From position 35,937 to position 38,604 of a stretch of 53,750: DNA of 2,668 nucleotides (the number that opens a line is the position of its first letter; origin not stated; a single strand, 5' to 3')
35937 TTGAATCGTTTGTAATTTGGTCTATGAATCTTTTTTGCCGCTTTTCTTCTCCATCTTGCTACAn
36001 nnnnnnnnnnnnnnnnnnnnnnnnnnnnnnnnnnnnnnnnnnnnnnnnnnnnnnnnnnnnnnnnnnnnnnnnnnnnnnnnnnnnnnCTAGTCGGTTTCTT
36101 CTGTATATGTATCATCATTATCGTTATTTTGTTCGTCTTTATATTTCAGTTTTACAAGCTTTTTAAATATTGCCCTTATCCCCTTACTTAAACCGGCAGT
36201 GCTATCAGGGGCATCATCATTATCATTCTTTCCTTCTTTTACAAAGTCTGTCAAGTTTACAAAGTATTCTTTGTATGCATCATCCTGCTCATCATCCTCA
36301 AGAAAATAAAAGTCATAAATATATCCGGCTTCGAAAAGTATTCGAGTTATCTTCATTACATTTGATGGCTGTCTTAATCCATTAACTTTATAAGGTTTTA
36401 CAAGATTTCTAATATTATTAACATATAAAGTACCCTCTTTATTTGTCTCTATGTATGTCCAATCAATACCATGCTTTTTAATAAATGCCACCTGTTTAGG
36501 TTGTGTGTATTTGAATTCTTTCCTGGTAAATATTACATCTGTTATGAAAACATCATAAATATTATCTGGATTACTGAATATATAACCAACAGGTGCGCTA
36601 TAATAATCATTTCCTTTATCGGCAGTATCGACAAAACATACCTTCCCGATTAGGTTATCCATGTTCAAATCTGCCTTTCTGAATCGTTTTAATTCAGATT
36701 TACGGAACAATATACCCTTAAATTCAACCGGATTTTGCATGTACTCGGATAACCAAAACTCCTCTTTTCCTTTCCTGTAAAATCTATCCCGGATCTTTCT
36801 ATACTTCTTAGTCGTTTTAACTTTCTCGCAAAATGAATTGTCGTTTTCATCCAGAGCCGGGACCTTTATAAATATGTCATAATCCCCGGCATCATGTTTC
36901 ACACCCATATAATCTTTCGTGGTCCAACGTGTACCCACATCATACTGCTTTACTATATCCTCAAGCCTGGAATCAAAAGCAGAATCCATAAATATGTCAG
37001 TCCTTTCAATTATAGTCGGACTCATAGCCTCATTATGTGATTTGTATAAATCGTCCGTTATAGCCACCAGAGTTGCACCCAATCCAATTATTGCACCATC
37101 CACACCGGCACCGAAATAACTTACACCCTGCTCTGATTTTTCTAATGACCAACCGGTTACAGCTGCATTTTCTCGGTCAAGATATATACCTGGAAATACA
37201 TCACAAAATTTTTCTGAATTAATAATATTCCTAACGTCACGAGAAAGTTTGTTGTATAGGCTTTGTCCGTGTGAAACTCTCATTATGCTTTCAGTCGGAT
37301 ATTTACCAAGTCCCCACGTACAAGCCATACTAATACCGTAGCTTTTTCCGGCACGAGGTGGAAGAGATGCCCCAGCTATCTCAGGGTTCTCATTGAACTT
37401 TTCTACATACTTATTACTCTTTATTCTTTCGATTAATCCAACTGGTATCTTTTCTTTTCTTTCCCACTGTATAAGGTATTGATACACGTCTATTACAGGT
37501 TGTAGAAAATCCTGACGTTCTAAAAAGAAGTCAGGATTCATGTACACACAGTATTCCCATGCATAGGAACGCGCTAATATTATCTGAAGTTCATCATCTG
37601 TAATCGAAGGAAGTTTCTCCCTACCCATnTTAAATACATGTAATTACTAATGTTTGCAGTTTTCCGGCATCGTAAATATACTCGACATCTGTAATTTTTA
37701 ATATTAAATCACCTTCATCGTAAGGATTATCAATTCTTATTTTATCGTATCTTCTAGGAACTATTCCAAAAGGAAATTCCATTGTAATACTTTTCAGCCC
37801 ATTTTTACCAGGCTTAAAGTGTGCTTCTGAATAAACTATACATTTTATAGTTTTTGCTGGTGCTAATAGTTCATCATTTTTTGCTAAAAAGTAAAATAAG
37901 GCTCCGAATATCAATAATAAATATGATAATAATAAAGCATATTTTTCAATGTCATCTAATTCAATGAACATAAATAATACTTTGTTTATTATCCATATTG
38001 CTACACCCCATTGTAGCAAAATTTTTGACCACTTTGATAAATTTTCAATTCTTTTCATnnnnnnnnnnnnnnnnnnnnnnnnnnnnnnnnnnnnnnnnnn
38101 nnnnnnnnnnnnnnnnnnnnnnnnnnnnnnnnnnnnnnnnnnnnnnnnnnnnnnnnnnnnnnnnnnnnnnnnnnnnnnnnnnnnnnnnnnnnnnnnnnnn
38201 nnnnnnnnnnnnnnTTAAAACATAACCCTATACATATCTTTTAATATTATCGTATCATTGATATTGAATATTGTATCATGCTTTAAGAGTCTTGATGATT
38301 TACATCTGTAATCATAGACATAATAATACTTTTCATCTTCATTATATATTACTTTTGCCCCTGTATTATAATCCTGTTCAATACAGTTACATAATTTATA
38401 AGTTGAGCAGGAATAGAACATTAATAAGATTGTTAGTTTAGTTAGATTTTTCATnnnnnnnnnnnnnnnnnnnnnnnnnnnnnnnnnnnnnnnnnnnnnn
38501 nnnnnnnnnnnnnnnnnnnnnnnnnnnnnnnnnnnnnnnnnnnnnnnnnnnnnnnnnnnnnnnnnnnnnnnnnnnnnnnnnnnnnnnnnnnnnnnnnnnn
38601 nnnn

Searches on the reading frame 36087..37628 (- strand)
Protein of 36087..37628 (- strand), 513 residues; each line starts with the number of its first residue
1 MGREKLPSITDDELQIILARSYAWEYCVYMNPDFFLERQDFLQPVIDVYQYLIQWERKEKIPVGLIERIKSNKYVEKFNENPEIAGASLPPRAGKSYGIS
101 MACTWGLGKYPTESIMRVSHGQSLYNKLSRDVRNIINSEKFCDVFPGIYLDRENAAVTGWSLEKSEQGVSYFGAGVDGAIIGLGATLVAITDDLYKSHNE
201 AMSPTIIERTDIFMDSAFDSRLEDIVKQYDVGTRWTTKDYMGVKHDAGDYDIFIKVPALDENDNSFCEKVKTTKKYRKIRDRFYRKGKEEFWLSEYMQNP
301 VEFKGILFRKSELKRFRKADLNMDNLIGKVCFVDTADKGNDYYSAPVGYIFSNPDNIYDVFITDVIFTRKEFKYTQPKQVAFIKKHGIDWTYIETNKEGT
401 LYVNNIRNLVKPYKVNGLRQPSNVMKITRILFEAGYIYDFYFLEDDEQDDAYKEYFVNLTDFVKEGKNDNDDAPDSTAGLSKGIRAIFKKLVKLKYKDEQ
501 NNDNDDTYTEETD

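Call 8: search_protein_families(library=phrogs, proteins=[window:36087-37628:-], max_evalue=0.01)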
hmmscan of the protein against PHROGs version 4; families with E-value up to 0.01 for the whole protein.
window:36087-37628:- (513 aa): 4 families
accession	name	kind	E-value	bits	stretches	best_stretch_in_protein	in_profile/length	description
phrog_38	-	head and packaging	2.2e-45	156.6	1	82-497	305-715/760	terminase large subunit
phrog_30251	-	head and packaging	1e-38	134.1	1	72-474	45-450/799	terminase large subunit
phrog_4758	-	head and packaging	5.6e-27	95.6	1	89-261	64-238/243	terminase large subunit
phrog_5573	-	head and packaging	1.6e-12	48.4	1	254-482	15-232/250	terminase large subunit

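Call 9: search_dna_similar(query=window:36087-37628:-, collection=phages, mode=protein, max_rows=25)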
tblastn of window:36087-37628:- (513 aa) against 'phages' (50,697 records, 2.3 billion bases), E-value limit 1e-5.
Records with a match: 371; places in all: 372; records where one place covers at least 80% of the query: 86.
Best place of each record, by identity: <60% 371.
By first word of the organism name: Microbacterium 61; Lactococcus 40; Caulobacter 35; Streptococcus 33; Bacteroides 28; Bacteriophage 22; Yersinia 16; Mycobacterium 12; Ralstonia 10; Clostridium 9; and 51 more.
By host as written in the record: - 37; Microbacterium foliorum NRRL B-24224 27; Caulobacter vibrioides CB15 20; Microbacterium paraoxydans NWU1 16; Streptococcus thermophilus 14; Yersinia enterocolitica 14; Lactococcus lactis 11; Lactococcus lactis SMQ-86 11; and 142 more.
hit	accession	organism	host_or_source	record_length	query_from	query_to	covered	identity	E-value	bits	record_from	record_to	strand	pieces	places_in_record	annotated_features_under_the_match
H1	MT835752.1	Bacteriophage sp.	human fecal samples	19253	24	493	92%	38.1%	2e-81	282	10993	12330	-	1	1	record has no annotation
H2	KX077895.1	Streptococcus phage phiZJ20091101-4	Streptococcus suis ZJ20091101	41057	18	497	94%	27.8%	5e-33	139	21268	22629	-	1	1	terminase large subunit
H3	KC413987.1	Streptococcus phage phiSS12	Streptococcus suis SS12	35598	13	497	95%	27.5%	1e-33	142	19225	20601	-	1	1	putative phage terminase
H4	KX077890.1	Streptococcus phage phiLP081102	Streptococcus suis LP081102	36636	13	497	95%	27.5%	1e-33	142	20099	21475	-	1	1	terminase large subunit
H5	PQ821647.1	Clostridium phage HMD-PC1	Clostridium perfringens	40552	13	490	93%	27.8%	9e-37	151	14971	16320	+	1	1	terminase large subunit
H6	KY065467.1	Streptococcus phage IPP26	Streptococcus pneumoniae 43/3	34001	13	492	94%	27.5%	1e-35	147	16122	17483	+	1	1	hypothetical protein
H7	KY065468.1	Streptococcus phage IPP27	Streptococcus pneumoniae 35B/2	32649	13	492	94%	27.3%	3e-35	146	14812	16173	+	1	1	hypothetical protein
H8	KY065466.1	Streptococcus phage IPP25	Streptococcus pneumoniae 16A/1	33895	13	486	92%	27.2%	1e-34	144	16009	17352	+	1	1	hypothetical protein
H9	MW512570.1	Clostridioides phage CD1801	Clostridioides difficile CD1801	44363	18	482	91%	27.7%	2e-41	165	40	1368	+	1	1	terminase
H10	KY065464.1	Streptococcus phage IPP23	Streptococcus pneumoniae 20/4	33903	13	486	92%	27.1%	6e-35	145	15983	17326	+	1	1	hypothetical protein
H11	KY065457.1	Streptococcus phage IPP16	Streptococcus pneumoniae 48/2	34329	13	486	92%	27.1%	9e-35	145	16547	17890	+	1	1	hypothetical protein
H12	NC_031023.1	Streptococcus phage 9874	Streptococcus thermophilus ST64987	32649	15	495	94%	26.6%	1e-23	111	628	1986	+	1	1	terminase large subunit | terminase small subunit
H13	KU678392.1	Streptococcus phage 9874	Streptococcus thermophilus ST64987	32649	15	495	94%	26.6%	1e-23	111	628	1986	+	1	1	TerL | TerS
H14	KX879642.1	Streptococcus phage CHPC926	Streptococcus thermophilus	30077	15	495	94%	26.6%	2e-23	110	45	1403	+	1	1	terminase large subunit | terminase small subunit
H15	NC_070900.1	Streptococcus phage CHPC926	Streptococcus thermophilus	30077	15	495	94%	26.6%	2e-23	110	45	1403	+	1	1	terminase large subunit (x2)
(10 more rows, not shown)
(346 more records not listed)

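Call 17: find_related_loci(query=window:36087-37628:-, collection=viral_contigs, flank=4000)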
Query window:36087-37628:- (513 aa) in viral_contigs; peptide patterns used: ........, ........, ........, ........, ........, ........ (x = any residue, [..] = any of these).
15 stretches matched a pattern; 2 encode a relative of the query (tblastn E <= 1e-3); 2 distinct loci.
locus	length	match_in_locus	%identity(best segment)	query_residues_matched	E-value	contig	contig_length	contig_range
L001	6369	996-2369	36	4-486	2e-88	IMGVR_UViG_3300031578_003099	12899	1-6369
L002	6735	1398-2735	36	13-484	2e-75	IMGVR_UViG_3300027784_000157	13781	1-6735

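Call 21: find_homologous_proteins(query=window:36087-37628:-, max_evalue=1e-30)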
Query window:36087-37628:- (513 aa): 1477 proteins with E <= 1e-30 among 6555 candidates; the best 120 are listed.
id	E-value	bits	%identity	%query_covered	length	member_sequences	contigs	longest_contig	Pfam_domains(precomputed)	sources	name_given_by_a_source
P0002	0.0e+0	1182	100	100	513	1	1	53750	-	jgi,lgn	-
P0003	2.6e-227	773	66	97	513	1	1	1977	-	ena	-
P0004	2.3e-221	754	65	99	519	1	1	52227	-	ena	-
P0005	1.4e-176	606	58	95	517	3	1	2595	-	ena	-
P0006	4.8e-162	558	55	93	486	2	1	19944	-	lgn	-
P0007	1.5e-158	547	54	95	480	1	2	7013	-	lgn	-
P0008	4.4e-158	545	54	93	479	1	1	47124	-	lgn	-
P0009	9.3e-157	541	53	94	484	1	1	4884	-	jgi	jgi:predicted phage terminase large subunit-like protein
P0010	1.2e-155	537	53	94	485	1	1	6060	-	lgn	-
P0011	4.7e-154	532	52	95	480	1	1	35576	-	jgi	jgi:predicted phage terminase large subunit-like protein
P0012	1.9e-153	530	51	95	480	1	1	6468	-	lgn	-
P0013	2.9e-150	519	51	93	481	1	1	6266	-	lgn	-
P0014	2.9e-132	460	48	94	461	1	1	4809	-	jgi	-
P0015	1.4e-124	435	48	91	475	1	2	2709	PF22530.3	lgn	-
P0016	8.3e-116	406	44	93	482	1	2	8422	-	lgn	-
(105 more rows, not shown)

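Call 22: find_encoding_contigs(protein=P0004, flank=5000, max_places=2)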
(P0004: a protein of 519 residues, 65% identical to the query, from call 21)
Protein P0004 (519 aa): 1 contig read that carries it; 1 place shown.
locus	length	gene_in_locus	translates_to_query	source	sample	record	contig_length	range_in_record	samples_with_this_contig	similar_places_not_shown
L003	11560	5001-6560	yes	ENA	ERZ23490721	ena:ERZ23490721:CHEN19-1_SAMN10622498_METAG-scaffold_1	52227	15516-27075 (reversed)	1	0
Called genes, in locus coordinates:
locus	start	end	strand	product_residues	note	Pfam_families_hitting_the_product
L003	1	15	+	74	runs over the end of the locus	-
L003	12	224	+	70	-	-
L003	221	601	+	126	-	-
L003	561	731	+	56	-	-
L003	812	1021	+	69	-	-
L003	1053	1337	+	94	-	-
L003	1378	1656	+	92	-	-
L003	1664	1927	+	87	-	-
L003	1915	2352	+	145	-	-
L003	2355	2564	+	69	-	-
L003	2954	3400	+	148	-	PF11672:DUF3268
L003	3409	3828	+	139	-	-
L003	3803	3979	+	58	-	-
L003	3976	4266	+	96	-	-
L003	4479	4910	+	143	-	-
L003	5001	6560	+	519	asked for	-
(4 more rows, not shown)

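Call 23: find_encoding_contigs(protein=P0008, flank=5000, max_places=2)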
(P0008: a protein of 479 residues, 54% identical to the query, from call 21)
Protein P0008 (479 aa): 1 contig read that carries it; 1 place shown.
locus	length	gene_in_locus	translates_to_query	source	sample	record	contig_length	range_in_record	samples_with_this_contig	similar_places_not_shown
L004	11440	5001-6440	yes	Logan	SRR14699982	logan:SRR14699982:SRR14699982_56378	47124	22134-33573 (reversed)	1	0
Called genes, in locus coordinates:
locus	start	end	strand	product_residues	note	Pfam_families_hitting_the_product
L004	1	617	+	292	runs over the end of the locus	-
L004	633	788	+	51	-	-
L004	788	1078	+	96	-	-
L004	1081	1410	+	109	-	PF00801:PKD, PF18911:PKD_4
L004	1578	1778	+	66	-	-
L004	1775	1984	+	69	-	-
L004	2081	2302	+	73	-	-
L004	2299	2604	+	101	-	-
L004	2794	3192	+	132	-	-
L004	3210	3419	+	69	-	-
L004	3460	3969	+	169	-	-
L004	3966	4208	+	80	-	-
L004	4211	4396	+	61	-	-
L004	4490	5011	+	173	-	PF16677:GP3_package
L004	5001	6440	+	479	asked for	-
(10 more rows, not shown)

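Call 24: find_encoding_contigs(protein=P0011, flank=5000, max_places=2)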
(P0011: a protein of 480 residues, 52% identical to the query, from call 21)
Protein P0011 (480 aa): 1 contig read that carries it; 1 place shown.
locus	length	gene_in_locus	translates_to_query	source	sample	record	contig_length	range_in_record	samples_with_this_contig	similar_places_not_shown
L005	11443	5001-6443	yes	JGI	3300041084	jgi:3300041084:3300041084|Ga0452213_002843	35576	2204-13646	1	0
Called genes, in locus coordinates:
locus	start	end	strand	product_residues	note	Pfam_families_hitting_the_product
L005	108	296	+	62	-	-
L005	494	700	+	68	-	-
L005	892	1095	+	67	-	-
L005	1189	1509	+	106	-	-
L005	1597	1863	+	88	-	-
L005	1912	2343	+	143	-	-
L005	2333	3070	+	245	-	PF25764:KIF21A_4th (faint)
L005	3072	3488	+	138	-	-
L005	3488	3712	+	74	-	-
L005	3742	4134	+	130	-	-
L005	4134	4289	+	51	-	-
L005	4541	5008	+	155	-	PF16677:GP3_package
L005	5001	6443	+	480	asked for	-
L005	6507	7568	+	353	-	PF10127:RlaP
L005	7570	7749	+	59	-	-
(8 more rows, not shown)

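Call 25: find_encoding_contigs(protein=P0006, flank=5000, max_places=2)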
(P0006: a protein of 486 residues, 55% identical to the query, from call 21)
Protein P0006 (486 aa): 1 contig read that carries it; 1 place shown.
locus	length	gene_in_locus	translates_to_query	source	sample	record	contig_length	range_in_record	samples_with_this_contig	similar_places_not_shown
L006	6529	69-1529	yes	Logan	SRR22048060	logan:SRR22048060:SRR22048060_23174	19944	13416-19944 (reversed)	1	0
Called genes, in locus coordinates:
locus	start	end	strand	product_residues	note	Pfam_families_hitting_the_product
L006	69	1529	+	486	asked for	-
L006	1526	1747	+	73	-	-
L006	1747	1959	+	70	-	PF12843:QSregVF_b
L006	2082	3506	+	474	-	PF04860:Phage_portal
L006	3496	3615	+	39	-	-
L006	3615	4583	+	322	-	-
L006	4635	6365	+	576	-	PF05065:Phage_capsid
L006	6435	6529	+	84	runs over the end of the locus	-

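Call 30: find_encoding_contigs(protein=P0005, flank=5000, max_places=2)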
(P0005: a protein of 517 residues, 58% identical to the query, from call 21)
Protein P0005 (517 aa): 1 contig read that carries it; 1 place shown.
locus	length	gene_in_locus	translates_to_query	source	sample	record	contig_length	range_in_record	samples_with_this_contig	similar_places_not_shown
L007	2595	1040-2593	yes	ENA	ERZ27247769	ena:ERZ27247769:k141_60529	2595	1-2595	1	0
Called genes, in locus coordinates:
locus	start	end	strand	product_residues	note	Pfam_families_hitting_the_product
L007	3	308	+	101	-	?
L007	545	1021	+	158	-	-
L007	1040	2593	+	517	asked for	?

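Call 31: find_encoding_contigs(protein=P0003, flank=5000, max_places=2)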
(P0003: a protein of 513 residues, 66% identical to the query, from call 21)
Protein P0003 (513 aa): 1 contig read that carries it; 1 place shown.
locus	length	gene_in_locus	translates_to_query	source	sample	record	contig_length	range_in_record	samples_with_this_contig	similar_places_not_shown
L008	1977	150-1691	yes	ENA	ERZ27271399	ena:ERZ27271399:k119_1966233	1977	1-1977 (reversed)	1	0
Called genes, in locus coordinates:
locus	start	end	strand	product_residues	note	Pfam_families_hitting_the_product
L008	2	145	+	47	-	?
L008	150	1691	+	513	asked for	-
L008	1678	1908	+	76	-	-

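Call 32: find_encoding_contigs(protein=P0007, flank=5000, max_places=2)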
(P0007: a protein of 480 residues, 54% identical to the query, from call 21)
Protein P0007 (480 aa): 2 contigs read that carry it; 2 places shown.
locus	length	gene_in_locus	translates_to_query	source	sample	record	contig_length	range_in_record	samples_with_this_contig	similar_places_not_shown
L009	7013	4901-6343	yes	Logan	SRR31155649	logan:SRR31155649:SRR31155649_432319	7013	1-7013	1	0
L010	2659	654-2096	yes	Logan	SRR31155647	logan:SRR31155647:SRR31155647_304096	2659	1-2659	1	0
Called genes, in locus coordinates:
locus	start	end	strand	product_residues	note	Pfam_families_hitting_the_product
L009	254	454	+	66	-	-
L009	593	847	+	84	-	-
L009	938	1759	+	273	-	PF13495:Phage_int_SAM_4 (weak), PF00589:Phage_integrase, PF22823:MrpR_C_cat (weak)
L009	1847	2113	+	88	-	-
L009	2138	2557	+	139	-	PF08281:Sigma70_r4_2 (weak)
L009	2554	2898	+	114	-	-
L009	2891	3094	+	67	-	-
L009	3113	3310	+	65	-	-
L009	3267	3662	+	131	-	-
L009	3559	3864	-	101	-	-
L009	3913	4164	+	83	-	-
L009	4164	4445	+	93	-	-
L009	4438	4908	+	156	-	PF16677:GP3_package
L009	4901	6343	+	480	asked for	-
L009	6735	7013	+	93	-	?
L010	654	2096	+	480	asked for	-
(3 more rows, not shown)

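Call 44: find_related_loci(query=A3, collection=metagenome_contigs, flank=3000)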
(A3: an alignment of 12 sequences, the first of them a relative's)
Query A3 (513 aa) in metagenome_contigs; peptide patterns used: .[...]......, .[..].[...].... (x = any residue, [..] = any of these).
177 stretches matched a pattern; 61 encode a relative of the query (tblastn E <= 1e-3); 61 distinct loci.
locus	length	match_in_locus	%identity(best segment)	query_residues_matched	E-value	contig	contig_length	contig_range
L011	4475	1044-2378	41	23-485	2e-104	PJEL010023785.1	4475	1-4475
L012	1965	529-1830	40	18-491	7e-103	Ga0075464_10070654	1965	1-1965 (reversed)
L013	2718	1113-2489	40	13-491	6e-100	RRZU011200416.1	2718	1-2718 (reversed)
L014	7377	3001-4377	39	13-487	3e-96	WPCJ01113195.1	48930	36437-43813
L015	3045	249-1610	39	9-482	2e-97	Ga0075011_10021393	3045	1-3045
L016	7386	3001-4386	40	16-491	1e-94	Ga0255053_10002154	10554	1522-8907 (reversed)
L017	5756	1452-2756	40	18-491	2e-94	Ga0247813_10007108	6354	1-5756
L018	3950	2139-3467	39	13-491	1e-94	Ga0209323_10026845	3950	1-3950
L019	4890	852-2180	39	13-491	5e-94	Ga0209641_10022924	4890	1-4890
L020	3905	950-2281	37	15-485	1e-93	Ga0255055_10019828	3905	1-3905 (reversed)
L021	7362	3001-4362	38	9-482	5e-93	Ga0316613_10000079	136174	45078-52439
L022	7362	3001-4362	38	9-482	5e-93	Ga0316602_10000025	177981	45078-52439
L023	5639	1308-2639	37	15-485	1e-92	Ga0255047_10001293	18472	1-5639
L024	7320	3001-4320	39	14-491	3e-92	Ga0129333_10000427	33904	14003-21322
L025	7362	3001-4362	38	9-482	2e-92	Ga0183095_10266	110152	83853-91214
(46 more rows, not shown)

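Call 45: find_related_loci(query=A3, collection=genome_contigs, flank=3000)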
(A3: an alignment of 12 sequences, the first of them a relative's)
Query A3 (513 aa) in genome_contigs; peptide patterns used: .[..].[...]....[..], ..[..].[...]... (x = any residue, [..] = any of these).
49 stretches matched a pattern; 20 encode a relative of the query (tblastn E <= 1e-3); 20 distinct loci.
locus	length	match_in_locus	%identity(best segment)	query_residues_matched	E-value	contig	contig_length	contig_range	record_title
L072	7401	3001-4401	40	1-497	1e-104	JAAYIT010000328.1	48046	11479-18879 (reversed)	MAG: Porphyromonadaceae bacterium isolate AS10tlH2TH_144 328254_AS10, whole genome shotgun sequence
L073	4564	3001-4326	40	19-487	1e-99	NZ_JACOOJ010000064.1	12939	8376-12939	Parabacteroides hominis strain NSJ-79 N17_ctg064, whole genome shotgun sequence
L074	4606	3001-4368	39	9-487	8e-99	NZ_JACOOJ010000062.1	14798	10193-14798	Parabacteroides hominis strain NSJ-79 N17_ctg062, whole genome shotgun sequence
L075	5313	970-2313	40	13-487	6e-99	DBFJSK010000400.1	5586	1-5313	MAG TPA_asm: Tannerellaceae bacterium isolate MAG8560 contig400, whole genome shotgun sequence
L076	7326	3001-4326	39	19-487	5e-98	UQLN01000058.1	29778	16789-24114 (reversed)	uncultured Parabacteroides sp. isolate UMGS407 genome assembly, contig: NODE_484_length_29778_cov_5.60892, whole genome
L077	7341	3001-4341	39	24-497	7e-98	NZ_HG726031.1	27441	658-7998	Bacteroides neonati strain MS4, whole genome shotgun sequence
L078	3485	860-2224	40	3-482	5e-99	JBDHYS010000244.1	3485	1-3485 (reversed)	MAG: Paludibacteraceae bacterium isolate AS-MESO-OLR.24 NODE_110582_length_3485_cov_2.196890, whole genome shotgun seque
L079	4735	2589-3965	39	13-499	3e-96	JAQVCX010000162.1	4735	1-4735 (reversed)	MAG: Parabacteroides sp. isolate STD2_99 NODE_81219_length_4735_cov_3.459201_Sandtown_D2, whole genome shotgun sequence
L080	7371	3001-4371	39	13-487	9e-96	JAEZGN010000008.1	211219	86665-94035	MAG: Bacteroidetes bacterium isolate OH_CBrB_99 k127_984146, whole genome shotgun sequence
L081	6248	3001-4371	39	13-493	2e-95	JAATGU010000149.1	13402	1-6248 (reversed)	MAG: Bacteroidales bacterium isolate bin_67 k141_8604161, whole genome shotgun sequence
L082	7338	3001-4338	38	13-482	6e-94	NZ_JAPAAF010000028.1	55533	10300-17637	Gaoshiqia sediminis strain A06 scaffold_28_length=55534, whole genome shotgun sequence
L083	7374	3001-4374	39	19-498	5e-92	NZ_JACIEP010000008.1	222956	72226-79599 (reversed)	Dysgonomonas hofstadii strain DSM 104969 Ga0373276_08, whole genome shotgun sequence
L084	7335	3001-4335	39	24-493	2e-89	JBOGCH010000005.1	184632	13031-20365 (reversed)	MAG: Marinifilaceae bacterium isolate WFFMC_MAG_401 k139_274119_flag=0_multi=8.9925_len=184632, whole genome shotgun seq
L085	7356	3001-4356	39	19-497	4e-96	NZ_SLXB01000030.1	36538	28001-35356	Bacteroides heparinolyticus strain DSM 23917 Ga0310509_130, whole genome shotgun sequence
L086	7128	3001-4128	40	107-487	2e-80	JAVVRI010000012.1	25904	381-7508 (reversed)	MAG: Tannerellaceae bacterium isolate CGS10Y1-bin8 NODE_2128_length_25904_cov_8.016326, whole genome shotgun sequence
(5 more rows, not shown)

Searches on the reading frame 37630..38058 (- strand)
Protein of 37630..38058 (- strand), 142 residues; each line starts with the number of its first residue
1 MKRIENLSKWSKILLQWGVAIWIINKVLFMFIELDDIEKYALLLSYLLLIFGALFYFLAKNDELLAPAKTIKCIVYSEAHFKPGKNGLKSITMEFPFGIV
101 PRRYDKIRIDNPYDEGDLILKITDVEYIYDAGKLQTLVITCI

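Call 8: search_protein_families(library=phrogs, proteins=[window:37630-38058:-], max_evalue=0.01)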
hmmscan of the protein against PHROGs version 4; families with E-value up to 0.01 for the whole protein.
window:37630-38058:- (142 aa): 0 families

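Call 20: find_homologous_proteins(query=window:37630-38058:-, max_evalue=0.001)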
Query window:37630-38058:- (142 aa): 1 proteins with E <= 0.001 among 21 candidates.
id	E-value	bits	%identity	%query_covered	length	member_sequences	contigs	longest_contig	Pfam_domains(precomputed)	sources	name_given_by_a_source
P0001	2.4e-88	311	100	100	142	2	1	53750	-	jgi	-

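Call 42: search_protein_families(library=pfam, max_evalue=0.01, proteins=[window:37630-38058:-])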
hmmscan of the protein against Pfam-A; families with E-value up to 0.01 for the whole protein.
window:37630-38058:- (142 aa): 0 families

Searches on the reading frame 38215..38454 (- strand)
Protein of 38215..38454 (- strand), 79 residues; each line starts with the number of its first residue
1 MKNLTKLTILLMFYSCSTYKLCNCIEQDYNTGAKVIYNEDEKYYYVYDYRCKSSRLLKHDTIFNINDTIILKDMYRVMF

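Call 8: search_protein_families(library=phrogs, proteins=[window:38215-38454:-], max_evalue=0.01)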
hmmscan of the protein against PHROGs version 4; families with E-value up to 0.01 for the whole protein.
window:38215-38454:- (79 aa): 0 families

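Call 38: search_protein_families(library=pfam, max_evalue=0.01, proteins=[window:38215-38454:-])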
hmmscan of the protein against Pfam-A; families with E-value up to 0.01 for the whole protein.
window:38215-38454:- (79 aa): 0 families
